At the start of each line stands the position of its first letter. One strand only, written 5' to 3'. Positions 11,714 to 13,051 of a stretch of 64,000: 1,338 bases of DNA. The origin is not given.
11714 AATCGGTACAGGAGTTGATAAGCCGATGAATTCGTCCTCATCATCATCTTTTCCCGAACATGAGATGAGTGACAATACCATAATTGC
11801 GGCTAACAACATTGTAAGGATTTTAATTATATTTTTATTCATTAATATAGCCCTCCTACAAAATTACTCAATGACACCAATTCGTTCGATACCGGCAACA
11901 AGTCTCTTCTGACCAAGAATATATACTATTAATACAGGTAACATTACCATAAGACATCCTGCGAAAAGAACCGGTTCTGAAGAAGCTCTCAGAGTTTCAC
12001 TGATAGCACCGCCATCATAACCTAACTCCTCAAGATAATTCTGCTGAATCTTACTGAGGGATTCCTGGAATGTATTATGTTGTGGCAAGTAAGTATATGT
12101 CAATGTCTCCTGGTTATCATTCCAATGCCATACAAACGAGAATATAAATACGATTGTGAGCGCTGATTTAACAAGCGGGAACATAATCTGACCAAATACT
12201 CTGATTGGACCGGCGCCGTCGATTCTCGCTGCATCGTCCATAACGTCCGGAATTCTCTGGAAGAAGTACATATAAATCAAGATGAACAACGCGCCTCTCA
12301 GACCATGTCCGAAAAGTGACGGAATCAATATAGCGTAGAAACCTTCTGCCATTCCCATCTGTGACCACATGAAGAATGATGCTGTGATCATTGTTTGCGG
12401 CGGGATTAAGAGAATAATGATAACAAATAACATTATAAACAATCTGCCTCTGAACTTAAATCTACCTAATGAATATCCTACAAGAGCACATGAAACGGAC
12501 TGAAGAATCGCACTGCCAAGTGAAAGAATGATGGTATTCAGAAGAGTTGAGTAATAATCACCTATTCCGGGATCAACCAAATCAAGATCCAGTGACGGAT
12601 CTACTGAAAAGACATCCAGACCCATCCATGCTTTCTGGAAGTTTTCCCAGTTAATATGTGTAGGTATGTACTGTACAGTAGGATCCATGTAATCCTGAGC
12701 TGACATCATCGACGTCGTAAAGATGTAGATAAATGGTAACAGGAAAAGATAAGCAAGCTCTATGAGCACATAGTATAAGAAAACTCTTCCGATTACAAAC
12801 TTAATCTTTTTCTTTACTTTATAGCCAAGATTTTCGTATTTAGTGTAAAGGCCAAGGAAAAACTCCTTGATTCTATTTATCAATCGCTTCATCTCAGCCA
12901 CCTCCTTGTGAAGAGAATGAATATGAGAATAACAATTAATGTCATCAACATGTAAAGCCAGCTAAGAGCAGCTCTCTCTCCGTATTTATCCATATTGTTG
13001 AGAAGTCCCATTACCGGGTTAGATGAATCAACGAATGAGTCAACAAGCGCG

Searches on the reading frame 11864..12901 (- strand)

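Call 4: search_protein_families(library=pfam, proteins=[window:11864-12901:-], max_evalue=0.01)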
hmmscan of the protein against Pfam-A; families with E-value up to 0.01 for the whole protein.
window:11864-12901:- (345 aa): 1 family
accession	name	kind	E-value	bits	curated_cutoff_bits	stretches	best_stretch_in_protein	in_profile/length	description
PF00528.27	BPD_transp_1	-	4.6e-10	39.9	26.4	1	140-329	3-174/184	Binding-protein-dependent transport system inner membrane component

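Call 5: search_protein_families(library=ncbifam, proteins=[window:11864-12901:-], max_evalue=0.01)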
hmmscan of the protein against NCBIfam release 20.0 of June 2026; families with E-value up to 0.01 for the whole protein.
window:11864-12901:- (345 aa): 8 families
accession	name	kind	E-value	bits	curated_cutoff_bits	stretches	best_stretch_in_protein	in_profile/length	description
NF008210.0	PRK10973.1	equivalog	2.4e-17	63.5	297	1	40-267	10-219/281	sn-glycerol-3-phosphate ABC transporter permease UgpE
NF008231.0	PRK10998.1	equivalog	1.5e-15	57.6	261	1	44-343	18-294/296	maltose ABC transporter permease MalG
NF040932.1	ABC_arch_GlcU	equivalog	3.2e-14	53.2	340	1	43-270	6-212/272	glucose ABC transporter permease GlcU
NF007047.0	PRK09500.1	equivalog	1.5e-06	28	326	1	119-260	59-197/257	spermidine/putrescine ABC transporter permease PotC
NF008232.0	PRK10999.1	equivalog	3.1e-05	22.9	392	1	207-262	391-446/520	maltose ABC transporter permease MalF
TIGR01581.1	Mo_ABC_porter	hypoth_equivalog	7.9e-05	22.2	210.3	1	122-256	21-168/225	ABC transporter permease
NF007852.0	PRK10561.1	equivalog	0.0001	22.2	335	1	208-261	175-228/295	sn-glycerol-3-phosphate ABC transporter permease UgpA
TIGR02141.1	modB_ABC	equivalog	0.0051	16.5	182.6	0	125-257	5-146/208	molybdate ABC transporter permease subunit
